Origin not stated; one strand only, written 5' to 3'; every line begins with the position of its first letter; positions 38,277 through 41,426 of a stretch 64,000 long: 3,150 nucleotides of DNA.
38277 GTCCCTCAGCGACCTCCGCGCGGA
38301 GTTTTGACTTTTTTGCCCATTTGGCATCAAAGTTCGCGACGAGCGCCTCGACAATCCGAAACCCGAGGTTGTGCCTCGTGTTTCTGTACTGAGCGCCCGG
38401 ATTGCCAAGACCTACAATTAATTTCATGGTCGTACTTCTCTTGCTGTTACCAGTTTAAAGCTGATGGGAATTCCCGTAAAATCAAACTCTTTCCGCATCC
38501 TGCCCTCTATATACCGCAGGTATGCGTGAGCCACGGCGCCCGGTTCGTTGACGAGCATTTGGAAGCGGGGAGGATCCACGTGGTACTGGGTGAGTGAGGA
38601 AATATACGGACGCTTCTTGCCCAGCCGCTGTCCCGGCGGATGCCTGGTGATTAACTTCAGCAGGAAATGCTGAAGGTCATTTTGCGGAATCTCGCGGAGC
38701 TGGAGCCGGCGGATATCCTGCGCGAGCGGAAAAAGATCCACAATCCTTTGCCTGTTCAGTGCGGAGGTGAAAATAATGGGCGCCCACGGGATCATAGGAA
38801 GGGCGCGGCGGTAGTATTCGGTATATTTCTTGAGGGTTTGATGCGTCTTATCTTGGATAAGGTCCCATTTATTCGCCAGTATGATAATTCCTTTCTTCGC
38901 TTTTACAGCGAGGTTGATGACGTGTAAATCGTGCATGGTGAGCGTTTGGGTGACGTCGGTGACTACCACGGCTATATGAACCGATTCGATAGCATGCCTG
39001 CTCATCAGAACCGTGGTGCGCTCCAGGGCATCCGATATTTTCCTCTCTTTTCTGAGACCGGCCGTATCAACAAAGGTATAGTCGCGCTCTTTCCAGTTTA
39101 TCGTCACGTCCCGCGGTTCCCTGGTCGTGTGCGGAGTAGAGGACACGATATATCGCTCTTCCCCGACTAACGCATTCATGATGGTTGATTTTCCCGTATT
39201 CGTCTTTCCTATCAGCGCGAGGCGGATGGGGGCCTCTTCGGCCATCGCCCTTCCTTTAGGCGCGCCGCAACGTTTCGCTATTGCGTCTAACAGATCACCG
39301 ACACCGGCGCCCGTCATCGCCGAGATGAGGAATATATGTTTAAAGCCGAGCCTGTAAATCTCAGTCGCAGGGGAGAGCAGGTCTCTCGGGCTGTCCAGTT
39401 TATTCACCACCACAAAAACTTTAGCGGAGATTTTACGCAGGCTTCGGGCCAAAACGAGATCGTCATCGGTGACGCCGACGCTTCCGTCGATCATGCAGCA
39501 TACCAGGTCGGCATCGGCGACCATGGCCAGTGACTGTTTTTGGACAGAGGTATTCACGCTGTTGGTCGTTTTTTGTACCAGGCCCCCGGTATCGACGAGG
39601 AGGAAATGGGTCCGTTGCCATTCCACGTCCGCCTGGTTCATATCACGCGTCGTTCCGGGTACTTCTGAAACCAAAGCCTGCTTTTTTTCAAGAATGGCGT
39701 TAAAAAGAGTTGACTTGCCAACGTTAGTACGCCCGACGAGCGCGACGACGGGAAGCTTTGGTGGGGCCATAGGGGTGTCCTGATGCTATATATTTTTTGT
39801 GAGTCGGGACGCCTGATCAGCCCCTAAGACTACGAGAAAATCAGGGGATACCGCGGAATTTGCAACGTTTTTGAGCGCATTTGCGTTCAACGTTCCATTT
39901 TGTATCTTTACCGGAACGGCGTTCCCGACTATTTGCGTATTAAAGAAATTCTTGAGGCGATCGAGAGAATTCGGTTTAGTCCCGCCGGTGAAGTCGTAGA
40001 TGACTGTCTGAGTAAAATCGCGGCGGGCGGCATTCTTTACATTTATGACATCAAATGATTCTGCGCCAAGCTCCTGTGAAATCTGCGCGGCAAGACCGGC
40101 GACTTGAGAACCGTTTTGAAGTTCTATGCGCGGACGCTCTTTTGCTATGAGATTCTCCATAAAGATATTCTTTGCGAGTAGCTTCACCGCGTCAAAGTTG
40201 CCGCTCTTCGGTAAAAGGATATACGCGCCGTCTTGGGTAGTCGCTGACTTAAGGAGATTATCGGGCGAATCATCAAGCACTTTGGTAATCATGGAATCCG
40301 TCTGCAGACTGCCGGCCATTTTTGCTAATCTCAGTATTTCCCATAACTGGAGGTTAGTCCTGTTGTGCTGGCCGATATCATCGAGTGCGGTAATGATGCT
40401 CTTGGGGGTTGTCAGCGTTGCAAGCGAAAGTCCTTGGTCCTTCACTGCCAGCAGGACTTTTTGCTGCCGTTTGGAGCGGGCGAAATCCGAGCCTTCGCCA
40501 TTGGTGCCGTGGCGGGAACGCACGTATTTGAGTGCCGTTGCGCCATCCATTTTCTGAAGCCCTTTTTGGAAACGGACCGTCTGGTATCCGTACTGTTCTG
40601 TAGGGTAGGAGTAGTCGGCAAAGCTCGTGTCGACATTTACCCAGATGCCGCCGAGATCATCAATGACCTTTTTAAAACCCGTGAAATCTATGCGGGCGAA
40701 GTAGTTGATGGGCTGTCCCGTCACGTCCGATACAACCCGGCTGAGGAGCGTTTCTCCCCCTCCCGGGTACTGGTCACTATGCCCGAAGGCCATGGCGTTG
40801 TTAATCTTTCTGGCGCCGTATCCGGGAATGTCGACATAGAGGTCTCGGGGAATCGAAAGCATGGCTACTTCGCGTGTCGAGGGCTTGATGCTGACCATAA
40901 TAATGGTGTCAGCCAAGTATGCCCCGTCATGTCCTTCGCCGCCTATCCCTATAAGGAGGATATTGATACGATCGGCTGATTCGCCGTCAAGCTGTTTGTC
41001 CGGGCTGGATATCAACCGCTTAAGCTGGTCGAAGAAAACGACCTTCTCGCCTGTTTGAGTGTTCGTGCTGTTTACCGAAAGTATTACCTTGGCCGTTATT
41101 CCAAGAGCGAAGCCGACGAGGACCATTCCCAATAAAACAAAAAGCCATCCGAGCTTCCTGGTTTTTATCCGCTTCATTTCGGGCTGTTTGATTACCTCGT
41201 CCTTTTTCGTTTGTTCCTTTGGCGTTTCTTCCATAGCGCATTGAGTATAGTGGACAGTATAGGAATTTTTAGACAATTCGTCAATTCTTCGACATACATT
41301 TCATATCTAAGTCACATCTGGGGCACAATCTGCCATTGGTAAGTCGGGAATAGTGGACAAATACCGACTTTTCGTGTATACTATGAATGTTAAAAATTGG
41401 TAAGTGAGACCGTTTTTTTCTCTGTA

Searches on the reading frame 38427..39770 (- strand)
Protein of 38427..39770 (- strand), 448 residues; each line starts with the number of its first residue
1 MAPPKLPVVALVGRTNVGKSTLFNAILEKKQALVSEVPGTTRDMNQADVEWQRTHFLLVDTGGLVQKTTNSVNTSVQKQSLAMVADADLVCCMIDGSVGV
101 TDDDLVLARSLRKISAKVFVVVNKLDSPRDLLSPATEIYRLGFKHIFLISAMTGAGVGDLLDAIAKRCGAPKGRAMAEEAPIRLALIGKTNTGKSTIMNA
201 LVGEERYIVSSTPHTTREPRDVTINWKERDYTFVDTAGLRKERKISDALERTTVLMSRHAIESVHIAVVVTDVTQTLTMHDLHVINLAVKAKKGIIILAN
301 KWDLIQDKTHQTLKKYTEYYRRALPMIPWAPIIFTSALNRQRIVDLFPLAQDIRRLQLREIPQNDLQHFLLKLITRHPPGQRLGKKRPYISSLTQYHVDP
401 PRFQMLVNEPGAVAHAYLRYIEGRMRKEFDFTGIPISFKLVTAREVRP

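Call 57: search_protein_families(library=pfam, proteins=[window:38427-39770:-], max_evalue=0.00001)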
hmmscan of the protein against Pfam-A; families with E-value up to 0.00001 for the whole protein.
window:38427-39770:- (448 aa): 12 families
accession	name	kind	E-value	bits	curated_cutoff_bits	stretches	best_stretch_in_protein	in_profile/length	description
PF01926.29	MMR_HSR1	-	9.3e-51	171.1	21.9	2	9-124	2-113/113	50S ribosome-binding GTPase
PF02421.24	FeoB_N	-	8.5e-25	87.5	27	2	9-129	3-119/156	Ferrous iron transport protein B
PF00009.33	GTP_EFTU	-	6.2e-20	72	26.5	2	8-166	5-184/188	Elongation factor Tu GTP binding domain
PF14714.11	KH_dom-like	-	3.9e-17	62.8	27.3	1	361-439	2-79/81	KH-domain-like of EngA bacterial GTPase enzymes, C-terminal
PF04548.22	AIG1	-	6.5e-17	62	27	1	183-287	2-106/212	AIG1 family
PF00350.29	Dynamin_N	-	2e-15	57.7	27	0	185-223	2-39/168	Dynamin family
PF03193.22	RsgA_GTPase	-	2.1e-10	41.1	30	0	8-39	108-139/174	RsgA GTPase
PF00625.27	Guanylate_kin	-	3.7e-10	40.2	25.2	0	185-254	6-74/182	Guanylate kinase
PF00005.33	ABC_tran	-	1.2e-08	36.1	25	0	8-71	13-77/137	ABC transporter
PF00025.27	Arf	-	9.2e-08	32.2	22.3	0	179-345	12-165/174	ADP-ribosylation factor family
PF00071.28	Ras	-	7.5e-07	29.3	21.6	0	184-309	2-121/162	Ras family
PF13555.12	AAA_29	-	1.2e-06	28.5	27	0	184-201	25-42/61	P-loop containing region of AAA domain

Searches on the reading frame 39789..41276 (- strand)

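Call 57: search_protein_families(library=pfam, proteins=[window:39789-41276:-], max_evalue=0.00001)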
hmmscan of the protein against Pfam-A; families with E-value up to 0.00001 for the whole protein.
window:39789-41276:- (496 aa): 2 families
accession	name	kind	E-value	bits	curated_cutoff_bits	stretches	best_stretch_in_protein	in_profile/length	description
PF03816.19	LytR_cpsA_psr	-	6.6e-40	137.1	24.6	1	122-281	2-147/150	LytR_cpsA_psr family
PF13399.11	LytR_C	-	5.2e-08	34.1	22.2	1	383-432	3-48/86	LytR cell envelope-related transcriptional attenuator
